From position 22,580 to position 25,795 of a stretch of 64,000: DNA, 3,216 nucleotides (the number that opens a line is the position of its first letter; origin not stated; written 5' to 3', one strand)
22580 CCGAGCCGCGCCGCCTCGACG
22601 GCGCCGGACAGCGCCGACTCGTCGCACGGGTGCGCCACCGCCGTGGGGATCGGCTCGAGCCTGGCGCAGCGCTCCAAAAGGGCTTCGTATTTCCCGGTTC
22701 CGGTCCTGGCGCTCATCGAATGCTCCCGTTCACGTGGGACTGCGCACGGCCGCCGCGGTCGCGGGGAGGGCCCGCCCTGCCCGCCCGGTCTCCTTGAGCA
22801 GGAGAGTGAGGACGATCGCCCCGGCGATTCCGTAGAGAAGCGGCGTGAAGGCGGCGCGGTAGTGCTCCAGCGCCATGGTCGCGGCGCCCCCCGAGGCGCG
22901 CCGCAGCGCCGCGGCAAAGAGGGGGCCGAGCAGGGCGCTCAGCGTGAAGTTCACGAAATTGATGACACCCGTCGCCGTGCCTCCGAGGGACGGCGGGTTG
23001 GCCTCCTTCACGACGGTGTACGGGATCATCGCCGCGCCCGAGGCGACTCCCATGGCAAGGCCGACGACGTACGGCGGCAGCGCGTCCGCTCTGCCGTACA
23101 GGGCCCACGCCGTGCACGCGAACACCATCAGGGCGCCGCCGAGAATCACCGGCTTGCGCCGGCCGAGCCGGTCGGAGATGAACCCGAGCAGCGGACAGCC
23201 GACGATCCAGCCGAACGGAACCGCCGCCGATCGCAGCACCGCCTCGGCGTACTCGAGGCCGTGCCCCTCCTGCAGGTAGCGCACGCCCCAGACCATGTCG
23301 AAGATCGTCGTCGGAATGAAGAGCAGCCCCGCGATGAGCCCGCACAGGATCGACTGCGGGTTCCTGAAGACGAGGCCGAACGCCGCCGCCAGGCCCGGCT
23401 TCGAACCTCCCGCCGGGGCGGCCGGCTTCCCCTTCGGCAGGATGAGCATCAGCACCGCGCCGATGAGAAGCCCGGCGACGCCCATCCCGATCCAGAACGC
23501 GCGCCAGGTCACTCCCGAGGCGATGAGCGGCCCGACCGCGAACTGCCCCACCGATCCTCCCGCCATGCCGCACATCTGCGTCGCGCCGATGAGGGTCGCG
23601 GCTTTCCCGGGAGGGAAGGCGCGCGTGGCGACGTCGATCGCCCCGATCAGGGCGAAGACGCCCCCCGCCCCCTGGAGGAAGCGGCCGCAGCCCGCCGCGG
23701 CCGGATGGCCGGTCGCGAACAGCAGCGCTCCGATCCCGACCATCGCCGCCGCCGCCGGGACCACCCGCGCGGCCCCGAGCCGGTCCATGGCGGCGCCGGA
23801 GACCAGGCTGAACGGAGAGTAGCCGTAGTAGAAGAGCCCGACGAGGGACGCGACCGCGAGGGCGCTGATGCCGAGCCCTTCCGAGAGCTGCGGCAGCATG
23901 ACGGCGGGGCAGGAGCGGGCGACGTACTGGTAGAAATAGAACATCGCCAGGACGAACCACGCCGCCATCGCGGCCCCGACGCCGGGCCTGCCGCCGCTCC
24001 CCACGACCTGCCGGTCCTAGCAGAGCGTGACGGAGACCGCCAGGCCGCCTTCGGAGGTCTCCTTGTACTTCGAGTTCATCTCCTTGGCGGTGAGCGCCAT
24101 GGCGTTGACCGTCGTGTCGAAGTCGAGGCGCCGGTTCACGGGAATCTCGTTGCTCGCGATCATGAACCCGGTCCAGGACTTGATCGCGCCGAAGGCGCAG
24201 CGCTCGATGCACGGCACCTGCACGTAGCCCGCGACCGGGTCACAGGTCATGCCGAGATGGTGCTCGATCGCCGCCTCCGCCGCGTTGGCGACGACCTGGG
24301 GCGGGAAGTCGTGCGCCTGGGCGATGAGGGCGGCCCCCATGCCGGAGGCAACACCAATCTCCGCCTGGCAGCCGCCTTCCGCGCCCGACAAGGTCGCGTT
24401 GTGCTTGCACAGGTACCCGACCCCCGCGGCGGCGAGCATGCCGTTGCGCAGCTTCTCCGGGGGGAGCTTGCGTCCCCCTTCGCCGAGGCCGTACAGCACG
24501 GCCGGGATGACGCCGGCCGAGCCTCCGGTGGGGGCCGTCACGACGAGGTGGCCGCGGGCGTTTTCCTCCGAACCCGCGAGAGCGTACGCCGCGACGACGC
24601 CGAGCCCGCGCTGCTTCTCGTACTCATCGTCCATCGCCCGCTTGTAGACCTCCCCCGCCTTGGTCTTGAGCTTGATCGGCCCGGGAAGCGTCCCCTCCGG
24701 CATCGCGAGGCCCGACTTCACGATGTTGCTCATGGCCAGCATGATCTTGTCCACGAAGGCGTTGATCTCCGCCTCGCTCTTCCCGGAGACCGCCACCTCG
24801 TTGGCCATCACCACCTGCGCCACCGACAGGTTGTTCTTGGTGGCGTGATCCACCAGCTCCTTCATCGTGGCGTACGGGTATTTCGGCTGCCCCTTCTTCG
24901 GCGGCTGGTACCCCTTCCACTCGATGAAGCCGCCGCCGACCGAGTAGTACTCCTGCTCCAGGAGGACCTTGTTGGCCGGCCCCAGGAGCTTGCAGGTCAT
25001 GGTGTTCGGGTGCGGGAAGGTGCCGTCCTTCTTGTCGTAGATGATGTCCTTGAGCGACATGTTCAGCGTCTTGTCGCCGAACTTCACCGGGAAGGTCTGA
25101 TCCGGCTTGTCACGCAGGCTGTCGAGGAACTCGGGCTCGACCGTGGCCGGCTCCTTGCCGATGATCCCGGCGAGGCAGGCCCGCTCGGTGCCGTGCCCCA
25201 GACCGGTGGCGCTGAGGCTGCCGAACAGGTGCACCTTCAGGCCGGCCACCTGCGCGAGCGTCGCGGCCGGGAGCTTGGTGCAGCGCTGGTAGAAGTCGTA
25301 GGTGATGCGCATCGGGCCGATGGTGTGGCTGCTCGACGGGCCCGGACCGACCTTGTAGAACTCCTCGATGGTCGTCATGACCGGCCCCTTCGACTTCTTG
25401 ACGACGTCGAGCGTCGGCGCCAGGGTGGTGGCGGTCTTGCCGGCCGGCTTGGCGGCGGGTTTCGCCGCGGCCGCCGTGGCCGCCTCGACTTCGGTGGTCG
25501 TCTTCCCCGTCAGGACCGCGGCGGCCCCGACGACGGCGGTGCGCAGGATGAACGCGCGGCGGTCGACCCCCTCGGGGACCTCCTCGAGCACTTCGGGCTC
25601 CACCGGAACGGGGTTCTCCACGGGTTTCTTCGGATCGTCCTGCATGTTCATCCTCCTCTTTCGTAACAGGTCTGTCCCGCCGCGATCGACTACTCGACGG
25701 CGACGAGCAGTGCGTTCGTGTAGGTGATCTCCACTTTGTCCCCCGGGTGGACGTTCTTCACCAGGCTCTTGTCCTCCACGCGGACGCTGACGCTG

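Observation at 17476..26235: Complete serine-to-acetate plus formate fermentation route encoded in one co-directional string (sdaA-MFS-pta-ackA-pflB-pflA)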

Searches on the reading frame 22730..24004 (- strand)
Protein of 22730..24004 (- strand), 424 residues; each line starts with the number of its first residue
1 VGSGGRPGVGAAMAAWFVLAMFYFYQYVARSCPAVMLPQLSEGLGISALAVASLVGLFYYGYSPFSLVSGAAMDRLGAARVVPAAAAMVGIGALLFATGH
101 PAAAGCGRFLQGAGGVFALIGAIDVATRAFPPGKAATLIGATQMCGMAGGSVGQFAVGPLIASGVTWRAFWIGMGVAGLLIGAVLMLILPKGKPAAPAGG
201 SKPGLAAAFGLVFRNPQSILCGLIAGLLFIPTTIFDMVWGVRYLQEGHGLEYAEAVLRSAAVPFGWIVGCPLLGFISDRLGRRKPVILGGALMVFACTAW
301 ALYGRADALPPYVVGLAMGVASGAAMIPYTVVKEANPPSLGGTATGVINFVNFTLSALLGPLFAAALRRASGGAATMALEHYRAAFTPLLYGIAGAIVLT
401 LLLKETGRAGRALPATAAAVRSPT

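Call 6: search_protein_families(library=pfam, proteins=[window:22730-24004:-], max_evalue=0.01)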
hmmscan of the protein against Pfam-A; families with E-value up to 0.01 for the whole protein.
window:22730-24004:- (424 aa): 3 families
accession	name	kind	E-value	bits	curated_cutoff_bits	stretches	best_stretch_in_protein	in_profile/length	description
PF07690.21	MFS_1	-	1.4e-35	123.3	33.4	1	20-361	2-347/347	Major Facilitator Superfamily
PF00083.30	Sugar_tr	-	0.00018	21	22.3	1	258-372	51-166/452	Sugar (and other) transporter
PF12832.13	MFS_1_like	-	0.0034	16.9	25.2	1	243-299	25-80/373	MFS_1 like family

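Call 7: search_protein_families(library=ncbifam, proteins=[window:22730-24004:-], max_evalue=0.001)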
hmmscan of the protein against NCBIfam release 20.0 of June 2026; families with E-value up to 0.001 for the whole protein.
window:22730-24004:- (424 aa): 6 families
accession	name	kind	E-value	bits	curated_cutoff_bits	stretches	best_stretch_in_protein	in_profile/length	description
TIGR00893.1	2A0114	subfamily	5.3e-19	68.4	395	2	23-191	3-171/399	D-galactonate transporter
TIGR00881.1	2A0104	subfamily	1e-08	34.7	407.75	1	234-358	233-361/379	phosphoglycerate transporter protein PgtP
NF007782.0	PRK10473.1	subfamily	8.8e-06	25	417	1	35-198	24-188/394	MdtL family multidrug efflux MFS transporter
NF007927.0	PRK10642.1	equivalog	0.00067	18.6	544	1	247-303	287-346/500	glycine betaine/L-proline transporter ProP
TIGR00880.1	2_A_01_02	superfamily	0.00078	19.6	131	0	266-375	11-118/141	multidrug resistance protein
TIGR00895.1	2A0115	subfamily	0.00079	18.4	418.55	0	257-367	57-164/398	aromatic acid/H+ symport family MFS transporter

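Call 23: search_solved_structures(query=window:22730-24004:-, show_alignments=0, max_evalue=0.01)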
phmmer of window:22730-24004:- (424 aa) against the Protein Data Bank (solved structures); distinct sequences matched with E-value up to 0.01: 0.

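Call 24: find_homologous_proteins(query=window:22730-24004:-, max_evalue=0.00001)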
Query window:22730-24004:- (424 aa): 7414 proteins with E <= 0.00001 among 8000 candidates; the best 120 are listed.
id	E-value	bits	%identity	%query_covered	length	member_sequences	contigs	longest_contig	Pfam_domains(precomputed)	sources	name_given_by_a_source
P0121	1.6e-256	869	100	97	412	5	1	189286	PF07690.22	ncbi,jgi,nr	ncbi:MAG TPA: MFS transporter [Verrucomicrobiae bacterium]|nr:MFS transporter [Verrucomicrobiae bact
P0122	2.0e-209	714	81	96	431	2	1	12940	PF07690.22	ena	-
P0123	9.2e-209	712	82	93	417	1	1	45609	PF07690.22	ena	-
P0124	4.9e-186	637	74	92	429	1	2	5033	PF00083.31,PF07690.22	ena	-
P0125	1.7e-185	635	73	99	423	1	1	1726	PF07690.22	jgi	jgi:MFS family permease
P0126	4.6e-185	634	74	99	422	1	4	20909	PF07690.22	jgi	jgi:MFS family permease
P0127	5.7e-185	633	70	96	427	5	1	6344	PF07690.22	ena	-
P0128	1.0e-182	626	74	95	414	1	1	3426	PF07690.22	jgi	jgi:MFS family permease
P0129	1.1e-182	626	73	95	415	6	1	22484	PF07690.22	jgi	jgi:MFS family permease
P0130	1.3e-181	622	71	92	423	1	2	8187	PF07690.22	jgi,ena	-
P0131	2.0e-181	622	70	96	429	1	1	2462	PF07690.22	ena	-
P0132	2.5e-181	621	69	97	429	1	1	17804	PF07690.22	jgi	jgi:MFS family permease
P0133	4.5e-181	621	68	96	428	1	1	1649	PF07690.22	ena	-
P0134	8.3e-181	620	71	93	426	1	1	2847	PF07690.22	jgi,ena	-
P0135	8.6e-181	620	71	95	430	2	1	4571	PF07690.22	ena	-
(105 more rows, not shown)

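Call 25: find_encoding_contigs(protein=P0121, flank=1000, max_places=4)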
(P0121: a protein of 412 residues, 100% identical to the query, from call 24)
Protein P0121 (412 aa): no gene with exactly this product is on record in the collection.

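Call 27: search_solved_structures(query=A2, max_evalue=0.01, show_alignments=0)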
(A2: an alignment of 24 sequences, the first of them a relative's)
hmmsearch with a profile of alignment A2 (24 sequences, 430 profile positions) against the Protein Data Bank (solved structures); distinct sequences matched with E-value up to 0.01: 0.

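Call 52: search_protein_families(library=ncbifam, alignment_id=A2, max_evalue=0.01)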
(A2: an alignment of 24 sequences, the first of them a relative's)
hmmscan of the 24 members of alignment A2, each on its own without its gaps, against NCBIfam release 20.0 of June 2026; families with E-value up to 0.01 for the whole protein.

A. member 1, P0121 (412 aa): 8 families
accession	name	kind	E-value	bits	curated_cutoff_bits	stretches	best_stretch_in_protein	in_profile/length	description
TIGR00893.1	2A0114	subfamily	4.8e-19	68.6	395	2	11-179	3-171/399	D-galactonate transporter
TIGR00881.1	2A0104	subfamily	9e-09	34.8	407.75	1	222-346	233-361/379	phosphoglycerate transporter protein PgtP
NF007782.0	PRK10473.1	subfamily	7e-06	25.3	417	1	23-186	24-188/394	MdtL family multidrug efflux MFS transporter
TIGR00880.1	2_A_01_02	superfamily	4.3e-05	23.7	131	1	254-363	11-118/141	multidrug resistance protein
TIGR00895.1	2A0115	subfamily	0.00013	21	418.55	1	245-355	57-164/398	aromatic acid/H+ symport family MFS transporter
NF007927.0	PRK10642.1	equivalog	0.00063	18.6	544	1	235-291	287-346/500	glycine betaine/L-proline transporter ProP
TIGR00710.1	efflux_Bcr_CflA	subfamily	0.0015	18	200.9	0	253-288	52-85/385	Bcr/CflA family efflux MFS transporter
TIGR00898.1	2A0119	subfamily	0.0018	17.2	550.75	1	245-355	130-238/506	cation transport protein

B. families by the number of members that match (of 24 scanned): 36 families (the first 25 are shown)
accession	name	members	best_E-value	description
TIGR00893.1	2A0114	24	4.1e-26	D-galactonate transporter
TIGR00881.1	2A0104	24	2.2e-15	phosphoglycerate transporter protein PgtP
TIGR00880.1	2_A_01_02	24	7.7e-10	multidrug resistance protein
TIGR00895.1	2A0115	24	2.4e-09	aromatic acid/H+ symport family MFS transporter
TIGR00710.1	efflux_Bcr_CflA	22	5.9e-10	Bcr/CflA family efflux MFS transporter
NF053813.1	MFS_TcaB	22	4.1e-08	putative multidrug effflux MFS transporter TcaB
NF052292.1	efflux_CraA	21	7.6e-08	chloramphenicol efflux MFS transporter CraA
NF007927.0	PRK10642.1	20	9.9e-05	glycine betaine/L-proline transporter ProP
NF007782.0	PRK10473.1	18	1.1e-09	MdtL family multidrug efflux MFS transporter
TIGR00898.1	2A0119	16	3.3e-06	cation transport protein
TIGR00883.1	2A0106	13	8.9e-09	metabolite/H+ symporter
NF008270.1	PRK11043.1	13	1.4e-07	purine nucleoside transporter PunC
TIGR00897.2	2A0118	12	2.9e-09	RbtT/DalT/CsbX family MFS transporter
TIGR00711.1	efflux_EmrB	12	1.1e-06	DHA2 family efflux MFS transporter permease subunit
NF002982.0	PRK03699.1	12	1.3e-06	MFS transporter TsgA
TIGR00890.1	2A0111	10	5.8e-07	oxalate/formate antiport family MFS transporter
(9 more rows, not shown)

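Call 64: predict_structure(alignment_id=A2)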
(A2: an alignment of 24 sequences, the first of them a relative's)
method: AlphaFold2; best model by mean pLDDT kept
length: 412 residues; sequences in the alignment: 24
mean_pLDDT: 78.6   pTM: 0.80
mean pLDDT of the five models: 78.6, 78.5, 71.8, 68.5, 65.1
residues with pLDDT >= 90: 95; 70-90: 225; 50-70: 64; < 50: 28
segments of 3 or more residues with pLDDT < 50: 22-24, 26-28, 184-187, 396-412
pLDDT, mean of each block of 10 residues (from residue 1): 84 81 49 56 60 88 88 92 82 80 86 83 87 83 71 85 93 83 51 84 91 85 62 69 69 88 90 94 89 77 88 90 85 89 74 75 73 86 95 56 38 37
secondary structure, 60 per line:
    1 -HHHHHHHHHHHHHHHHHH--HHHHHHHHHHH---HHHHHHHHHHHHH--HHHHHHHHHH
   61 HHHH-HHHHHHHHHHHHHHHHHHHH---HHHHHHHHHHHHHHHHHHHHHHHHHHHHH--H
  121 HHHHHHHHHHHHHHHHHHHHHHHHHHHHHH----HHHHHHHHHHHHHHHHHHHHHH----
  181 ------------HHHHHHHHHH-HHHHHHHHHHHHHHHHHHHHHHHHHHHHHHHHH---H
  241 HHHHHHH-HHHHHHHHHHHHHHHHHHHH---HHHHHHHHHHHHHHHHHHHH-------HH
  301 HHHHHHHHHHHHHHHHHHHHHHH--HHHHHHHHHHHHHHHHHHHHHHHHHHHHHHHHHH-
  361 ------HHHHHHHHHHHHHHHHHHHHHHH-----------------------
elements in order: H2-19 H22-32 H36-48 H51-64 H66-85 H89-117 H120-150 H155-176 H193-202 H204-236 H240-247 H249-268 H272-291 H299-323 H326-359 H367-389

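Call 68: fold_search(model_id=the predicted structure, library=pdb)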
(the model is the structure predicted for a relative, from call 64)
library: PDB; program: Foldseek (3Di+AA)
matches with E <= 10: 754; with E <= 0.001: 435
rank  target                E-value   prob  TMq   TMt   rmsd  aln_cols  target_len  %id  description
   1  8qcy                  2.8e-09  1.00  0.78  0.77   4.1       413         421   15  Cryo-EM structure of the outward-facing FLVCR2 (released 2024-04-17)
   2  8pnl_C                3.7e-09  1.00  0.75  0.65   7.3       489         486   16  Outward-open conformation of a Major Facilitator Superfamily (MFS) transporter MHAS2168, a homologue of Rv1410 from M. (released 2023-10-18)
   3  6zgs_A                3.7e-09  1.00  0.69  0.70   5.9       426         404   19  Crystal structure of a MFS transporter with bound 3-phenylpropanoic acid at 2.39 Angstroem resolution (released 2021-10-20)
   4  8tgh_A                4.1e-09  1.00  0.76  0.81   3.7       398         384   15  VMAT1 dimer with amphetamine and reserpine (released 2024-03-20)
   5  9kuy                  4.2e-09  1.00  0.71  0.71   5.4       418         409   18  Cryo-EM structure of human G6PT in apo state (released 2025-11-12)
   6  6zgr_A                4.2e-09  1.00  0.67  0.69   6.0       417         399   18  Crystal structure of a MFS transporter with bound 1-hydroxynaphthalene-2-carboxylic acid at 2.67 Angstroem resolution (released 2021-10-20)
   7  9kvv                  6.1e-09  1.00  0.72  0.72   5.0       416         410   18  Cryo-EM structure of human G6PT in complex with G6P (released 2025-11-12)
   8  8tgn_A                6.4e-09  1.00  0.73  0.78   4.0       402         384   16  VMAT1 dimer with serotonin and reserpine (released 2024-03-20)
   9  8wrd_A                6.4e-09  1.00  0.73  0.76   4.0       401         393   15  Human VMAT2 in the apo state (released 2024-09-25)
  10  6e9o_B                6.7e-09  1.00  0.71  0.72   5.2       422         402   21  E. coli D-galactonate:proton symporter mutant E133Q in the outward substrate-bound form (released 2019-05-22)
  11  9xcb                  8.5e-09  1.00  0.72  0.73   5.4       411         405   18  cryoEM structure of G6PT monomer (released 2026-03-18)
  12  6zgs_B                8.5e-09  1.00  0.69  0.77   5.2       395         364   19  Crystal structure of a MFS transporter with bound 3-phenylpropanoic acid at 2.39 Angstroem resolution (released 2021-10-20)
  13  8tgk_A                1.0e-08  1.00  0.72  0.76   4.2       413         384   15  VMAT1 dimer with histamine and reserpine (released 2024-03-20)
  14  8tgi_A                1.0e-08  1.00  0.74  0.79   3.9       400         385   16  VMAT1 dimer with dopamine and reserpine (released 2024-03-20)
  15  8pnl_A                1.0e-08  1.00  0.72  0.62   7.2       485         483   18  Outward-open conformation of a Major Facilitator Superfamily (MFS) transporter MHAS2168, a homologue of Rv1410 from M. (released 2023-10-18)
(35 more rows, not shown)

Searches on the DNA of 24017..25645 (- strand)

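Call 35: search_rna_families(sources=[L004, L009, L060], threshold=gathering)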
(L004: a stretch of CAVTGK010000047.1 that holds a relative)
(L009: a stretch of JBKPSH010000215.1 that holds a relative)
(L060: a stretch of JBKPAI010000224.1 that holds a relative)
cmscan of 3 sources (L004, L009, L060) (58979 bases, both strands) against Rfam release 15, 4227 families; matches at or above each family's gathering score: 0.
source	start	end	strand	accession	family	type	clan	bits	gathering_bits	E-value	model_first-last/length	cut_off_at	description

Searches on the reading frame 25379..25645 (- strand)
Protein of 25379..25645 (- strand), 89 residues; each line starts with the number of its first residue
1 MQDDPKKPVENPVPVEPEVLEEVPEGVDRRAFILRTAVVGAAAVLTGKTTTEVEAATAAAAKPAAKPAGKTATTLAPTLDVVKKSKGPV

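Call 76: search_protein_families(library=ncbifam, proteins=[window:25379-25645:-], max_evalue=10)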
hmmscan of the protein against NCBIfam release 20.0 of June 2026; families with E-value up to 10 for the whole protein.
seq(89 aa): 1 family
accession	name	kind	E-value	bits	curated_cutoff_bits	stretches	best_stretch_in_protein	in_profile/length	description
TIGR02811.1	formate_TAT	hypoth_equivalog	0.085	13.2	48.45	1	22-63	4-45/66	formate dehydrogenase region TAT target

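Call 77: search_protein_families(library=pfam, proteins=[window:25379-25645:-], max_evalue=10)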
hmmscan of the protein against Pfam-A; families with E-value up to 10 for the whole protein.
seq(89 aa): 1 family
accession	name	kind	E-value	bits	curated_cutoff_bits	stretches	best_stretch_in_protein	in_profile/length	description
PF23714.1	Rv3627c_N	-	0.14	12.6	27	1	34-69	21-51/58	Carboxypeptidase Rv3627c-like, N-terminal domain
